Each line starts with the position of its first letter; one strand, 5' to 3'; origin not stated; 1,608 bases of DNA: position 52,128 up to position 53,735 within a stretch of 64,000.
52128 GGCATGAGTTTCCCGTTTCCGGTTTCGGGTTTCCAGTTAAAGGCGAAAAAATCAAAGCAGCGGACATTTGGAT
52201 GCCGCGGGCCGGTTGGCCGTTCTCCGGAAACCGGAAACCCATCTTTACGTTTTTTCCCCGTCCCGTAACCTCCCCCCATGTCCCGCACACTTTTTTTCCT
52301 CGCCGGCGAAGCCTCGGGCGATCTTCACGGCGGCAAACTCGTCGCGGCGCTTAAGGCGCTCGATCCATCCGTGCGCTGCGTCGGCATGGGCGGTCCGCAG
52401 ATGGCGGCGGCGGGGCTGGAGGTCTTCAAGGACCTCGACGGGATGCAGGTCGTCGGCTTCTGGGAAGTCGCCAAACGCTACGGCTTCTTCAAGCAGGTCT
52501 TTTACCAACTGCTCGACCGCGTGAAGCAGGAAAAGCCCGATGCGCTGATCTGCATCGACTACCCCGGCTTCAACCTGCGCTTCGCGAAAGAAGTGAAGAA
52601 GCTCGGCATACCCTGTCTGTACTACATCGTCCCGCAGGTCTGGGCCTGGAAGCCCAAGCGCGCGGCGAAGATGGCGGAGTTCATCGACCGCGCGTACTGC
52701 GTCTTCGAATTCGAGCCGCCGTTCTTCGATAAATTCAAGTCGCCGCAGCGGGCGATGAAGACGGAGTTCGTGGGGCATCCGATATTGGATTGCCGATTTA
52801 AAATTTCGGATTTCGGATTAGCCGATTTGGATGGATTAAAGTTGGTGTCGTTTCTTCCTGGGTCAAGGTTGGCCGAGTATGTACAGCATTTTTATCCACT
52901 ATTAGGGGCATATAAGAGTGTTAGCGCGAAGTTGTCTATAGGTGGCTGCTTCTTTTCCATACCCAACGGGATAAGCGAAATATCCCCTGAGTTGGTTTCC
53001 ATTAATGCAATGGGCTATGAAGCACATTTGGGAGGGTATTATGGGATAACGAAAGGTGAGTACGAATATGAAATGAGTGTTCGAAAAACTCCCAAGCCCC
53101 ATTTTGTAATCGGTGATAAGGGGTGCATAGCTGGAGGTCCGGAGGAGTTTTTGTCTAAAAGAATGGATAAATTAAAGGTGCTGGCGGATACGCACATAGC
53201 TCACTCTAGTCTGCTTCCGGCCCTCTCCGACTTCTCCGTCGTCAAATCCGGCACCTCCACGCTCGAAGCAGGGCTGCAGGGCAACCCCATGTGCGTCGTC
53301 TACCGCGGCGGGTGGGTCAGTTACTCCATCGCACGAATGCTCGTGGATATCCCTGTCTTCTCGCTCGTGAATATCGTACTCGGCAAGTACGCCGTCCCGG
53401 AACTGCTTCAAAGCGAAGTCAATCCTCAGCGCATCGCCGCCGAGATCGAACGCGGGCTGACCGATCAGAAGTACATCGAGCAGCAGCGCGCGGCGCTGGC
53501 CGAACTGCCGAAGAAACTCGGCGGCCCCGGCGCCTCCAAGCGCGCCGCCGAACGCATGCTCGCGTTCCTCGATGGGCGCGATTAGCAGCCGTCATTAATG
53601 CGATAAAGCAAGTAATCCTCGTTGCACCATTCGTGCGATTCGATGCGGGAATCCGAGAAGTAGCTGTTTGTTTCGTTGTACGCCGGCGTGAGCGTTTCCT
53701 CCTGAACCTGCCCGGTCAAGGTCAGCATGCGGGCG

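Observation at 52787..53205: Sharply bounded AT-rich, stop-free, in-frame segment inside lpxB, including the conserved LPGSR motif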

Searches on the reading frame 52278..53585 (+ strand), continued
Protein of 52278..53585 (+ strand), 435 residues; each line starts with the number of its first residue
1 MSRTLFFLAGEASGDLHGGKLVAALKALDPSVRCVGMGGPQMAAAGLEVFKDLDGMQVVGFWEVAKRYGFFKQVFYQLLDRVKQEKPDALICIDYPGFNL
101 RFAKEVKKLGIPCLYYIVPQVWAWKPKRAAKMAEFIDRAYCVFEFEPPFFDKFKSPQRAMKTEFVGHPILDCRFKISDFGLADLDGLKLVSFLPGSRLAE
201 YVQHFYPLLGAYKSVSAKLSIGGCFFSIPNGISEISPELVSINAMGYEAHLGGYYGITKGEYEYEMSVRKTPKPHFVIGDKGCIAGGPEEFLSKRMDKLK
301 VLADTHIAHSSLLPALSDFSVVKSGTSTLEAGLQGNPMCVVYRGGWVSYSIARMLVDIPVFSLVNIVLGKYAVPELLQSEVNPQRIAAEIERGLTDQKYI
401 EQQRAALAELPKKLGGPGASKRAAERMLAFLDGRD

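Call 61: fold_search(model_id=the predicted structure, library=pdb)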
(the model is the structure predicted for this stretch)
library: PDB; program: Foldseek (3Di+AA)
matches with E <= 10: 1314; with E <= 0.001: 291
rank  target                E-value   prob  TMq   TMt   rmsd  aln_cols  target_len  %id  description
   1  5w8s                  1.5e-20  1.00  0.51  0.59  21.1       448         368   24  Lipid A Disaccharide Synthase (LpxB)-7 solubilizing mutations (released 2018-01-31)
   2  5w8n                  1.9e-20  1.00  0.51  0.59  21.1       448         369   24  Lipid A Disaccharide Synthase (LpxB)-6 solubilizing mutations (released 2018-01-31)
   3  5w8x                  8.7e-20  1.00  0.51  0.60  21.0       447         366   24  Lipid A Disaccharide Synthase (LpxB)-7 solubilizing mutations-Bound to UDP (released 2018-01-31)
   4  8b6f_A0               3.6e-13  1.00  0.57  0.50   8.9       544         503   14  Cryo-EM structure of NADH:ubiquinone oxidoreductase (complex-I) from respiratory supercomplex of Tetrahymena thermoph (released 2023-03-29)
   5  7tgh_T1               3.1e-12  1.00  0.56  0.52   8.6       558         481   14  Cryo-EM structure of respiratory super-complex CI+III2 from Tetrahymena thermophila (released 2022-04-06)
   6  8gym_T1               2.8e-11  1.00  0.55  0.49   9.1       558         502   13  Cryo-EM structure of Tetrahymena thermophila respiratory mega-complex MC IV2+(I+III2+II)2 (released 2023-06-14)
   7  1f6d_A                1.8e-09  1.00  0.54  0.62   7.5       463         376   15  THE STRUCTURE OF UDP-N-ACETYLGLUCOSAMINE 2-EPIMERASE FROM E. COLI. (released 2000-12-13)
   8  1nlm_A                2.3e-09  1.00  0.51  0.60   7.5       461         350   14  CRYSTAL STRUCTURE OF MURG:GLCNAC COMPLEX (released 2003-02-11)
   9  7vz6_A                4.4e-09  1.00  0.55  0.63   7.2       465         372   14  The crystal structure of Non-hydrolyzing UDPGlcNAc 2-epimerase in complex with UDP-glucose (released 2022-11-16)
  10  7vz6_F                4.4e-09  1.00  0.54  0.63   7.7       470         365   15  The crystal structure of Non-hydrolyzing UDPGlcNAc 2-epimerase in complex with UDP-glucose (released 2022-11-16)
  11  3ia7_A                4.4e-09  1.00  0.55  0.59   6.7       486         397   14  Crystal Structure of CalG4, the Calicheamicin Glycosyltransferase (released 2010-06-02)
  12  3ot5_C                5.0e-09  1.00  0.57  0.64   6.3       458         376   12  2.2 Angstrom Resolution Crystal Structure of putative UDP-N-acetylglucosamine 2-epimerase from Listeria monocytogenes (released 2010-09-22)
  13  7vz6_G                5.9e-09  1.00  0.54  0.63   7.2       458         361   14  The crystal structure of Non-hydrolyzing UDPGlcNAc 2-epimerase in complex with UDP-glucose (released 2022-11-16)
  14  4xsu_B                6.6e-09  1.00  0.46  0.53   9.9       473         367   12  Crystal structure of Anabaena Alr3699/HepE in complex with UDP and glucose (released 2016-01-13)
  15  3dzc_A                7.0e-09  1.00  0.50  0.57   8.8       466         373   12  2.35 Angstrom resolution structure of WecB (VC0917), a UDP-N-acetylglucosamine 2-epimerase from Vibrio cholerae. (released 2008-08-12)
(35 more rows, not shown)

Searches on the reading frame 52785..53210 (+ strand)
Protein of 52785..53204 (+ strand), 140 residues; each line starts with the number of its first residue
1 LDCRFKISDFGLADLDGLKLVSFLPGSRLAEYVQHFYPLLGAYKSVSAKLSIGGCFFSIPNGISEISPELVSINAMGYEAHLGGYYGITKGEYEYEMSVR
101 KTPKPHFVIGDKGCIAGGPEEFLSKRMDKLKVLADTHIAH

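Call 5: search_protein_families(library=pfam, proteins=[window:52785-53204:+], max_evalue=1)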
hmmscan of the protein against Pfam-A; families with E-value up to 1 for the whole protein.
window:52785-53204:+ (140 aa): 0 families

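Call 20: find_homologous_proteins(query=window:52791-53210:+, max_evalue=10)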
Query seq(140 aa): 7 candidates shared short words with the query, none scored E <= 10.

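Call 31: search_protein_representatives(protein=window:52785-53204:+)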
Query: 140 residues. Proteins with E-value up to 0.001 (for the whole library): 2; up to 1e-10: 0; up to 1e-30: 0. The best 2 are listed.
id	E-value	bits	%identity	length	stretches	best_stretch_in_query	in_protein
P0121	3.6e-04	36.8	29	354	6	34-81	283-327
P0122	5.2e-04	36.3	30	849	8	23-49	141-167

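Call 69: search_protein_families(library=pfam, proteins=[P0121, P0122], max_evalue=0.01)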
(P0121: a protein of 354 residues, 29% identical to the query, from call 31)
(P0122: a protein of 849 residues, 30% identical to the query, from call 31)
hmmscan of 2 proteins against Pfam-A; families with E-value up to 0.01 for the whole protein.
P0121 (354 aa): 7 families
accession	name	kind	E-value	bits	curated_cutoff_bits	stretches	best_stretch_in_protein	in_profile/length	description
PF14178.11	YppF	-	1.5e-07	31.6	24.7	0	70-87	42-59/59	YppF-like protein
PF07502.20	MANEC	-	2.2e-07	31.5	25.5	0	14-38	31-55/89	MANEC domain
PF15044.11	CLU_N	-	2.6e-06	28.2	25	0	52-70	2-20/78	Mitochondrial function, CLU-N-term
PF14658.12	EF-hand_9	-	1.2e-05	26.1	37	0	19-38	20-39/66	EF-hand domain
PF20067.5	SSL_N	-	0.00074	19.8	18.9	0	38-54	17-32/46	Strictosidine synthase-like, N-terminal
PF02480.22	Herpes_gE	-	0.0013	18.7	26.7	0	6-38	54-84/175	Alphaherpesvirus glycoprotein E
PF15116.11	CD52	-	0.0095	16.4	27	0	61-68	29-36/44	CAMPATH-1 antigen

P0122 (849 aa): 6 families
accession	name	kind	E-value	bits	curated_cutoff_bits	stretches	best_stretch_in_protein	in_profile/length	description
PF12883.13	DUF3828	-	3.3e-14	53.7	26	0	526-564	41-79/125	Protein of unknown function (DUF3828)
PF12884.12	TORC_N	-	4.6e-14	53.3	25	0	263-280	21-39/63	Transducer of regulated CREB activity, N terminus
PF21395.2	Arc_capsid_dom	-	3.7e-13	49.8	27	0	709-728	7-26/62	Activity-regulated cytoskeleton-associated protein, capsid domain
PF14597.12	Lactamase_B_5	-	5.7e-07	29.6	28.4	0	370-411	117-158/199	Metallo-beta-lactamase superfamily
PF09445.16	Methyltransf_15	-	5.7e-05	23.2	22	0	152-180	101-129/165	RNA cap guanine-N2 methyltransferase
PF19724.4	DUF6217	-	0.0011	19.7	25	0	39-75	41-77/132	Family of unknown function (DUF6217)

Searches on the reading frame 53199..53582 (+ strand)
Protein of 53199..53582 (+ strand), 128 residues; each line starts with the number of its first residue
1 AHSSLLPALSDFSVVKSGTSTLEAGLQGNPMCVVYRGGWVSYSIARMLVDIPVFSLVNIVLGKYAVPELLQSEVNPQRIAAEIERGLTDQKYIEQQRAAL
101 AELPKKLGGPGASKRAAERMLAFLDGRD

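Call 17: find_related_loci(query=A3, collection=metagenome_contigs, flank=3000)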
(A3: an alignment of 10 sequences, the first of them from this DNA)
Query A3 (128 aa) in metagenome_contigs; peptide patterns used: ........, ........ (x = any residue, [..] = any of these).
290 stretches matched a pattern; 22 encode a relative of the query (tblastn E <= 1e-3); 22 distinct loci.
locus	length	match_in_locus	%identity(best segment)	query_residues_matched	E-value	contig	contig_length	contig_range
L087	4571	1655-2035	85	2-128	2e-71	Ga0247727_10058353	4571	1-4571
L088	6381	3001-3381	82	2-128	3e-69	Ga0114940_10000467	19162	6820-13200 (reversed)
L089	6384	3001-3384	81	1-128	6e-69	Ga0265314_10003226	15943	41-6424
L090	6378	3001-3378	79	2-127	2e-65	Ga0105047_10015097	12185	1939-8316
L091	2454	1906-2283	79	2-127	4e-65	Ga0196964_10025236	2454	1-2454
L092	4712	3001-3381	78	2-128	2e-64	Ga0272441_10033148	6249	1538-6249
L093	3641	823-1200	77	2-127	2e-63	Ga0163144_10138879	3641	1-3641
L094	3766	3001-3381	76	1-127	1e-62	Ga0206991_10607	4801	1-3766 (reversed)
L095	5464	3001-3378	76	2-127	2e-62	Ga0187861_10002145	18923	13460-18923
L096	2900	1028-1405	77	2-127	1e-62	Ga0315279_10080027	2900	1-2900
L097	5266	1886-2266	78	1-127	6e-62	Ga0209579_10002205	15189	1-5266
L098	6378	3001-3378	75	1-126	4e-62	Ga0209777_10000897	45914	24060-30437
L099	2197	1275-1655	75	1-127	3e-62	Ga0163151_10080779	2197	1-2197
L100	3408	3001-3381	76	1-127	3e-61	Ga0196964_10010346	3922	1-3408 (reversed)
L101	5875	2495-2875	75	1-127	1e-60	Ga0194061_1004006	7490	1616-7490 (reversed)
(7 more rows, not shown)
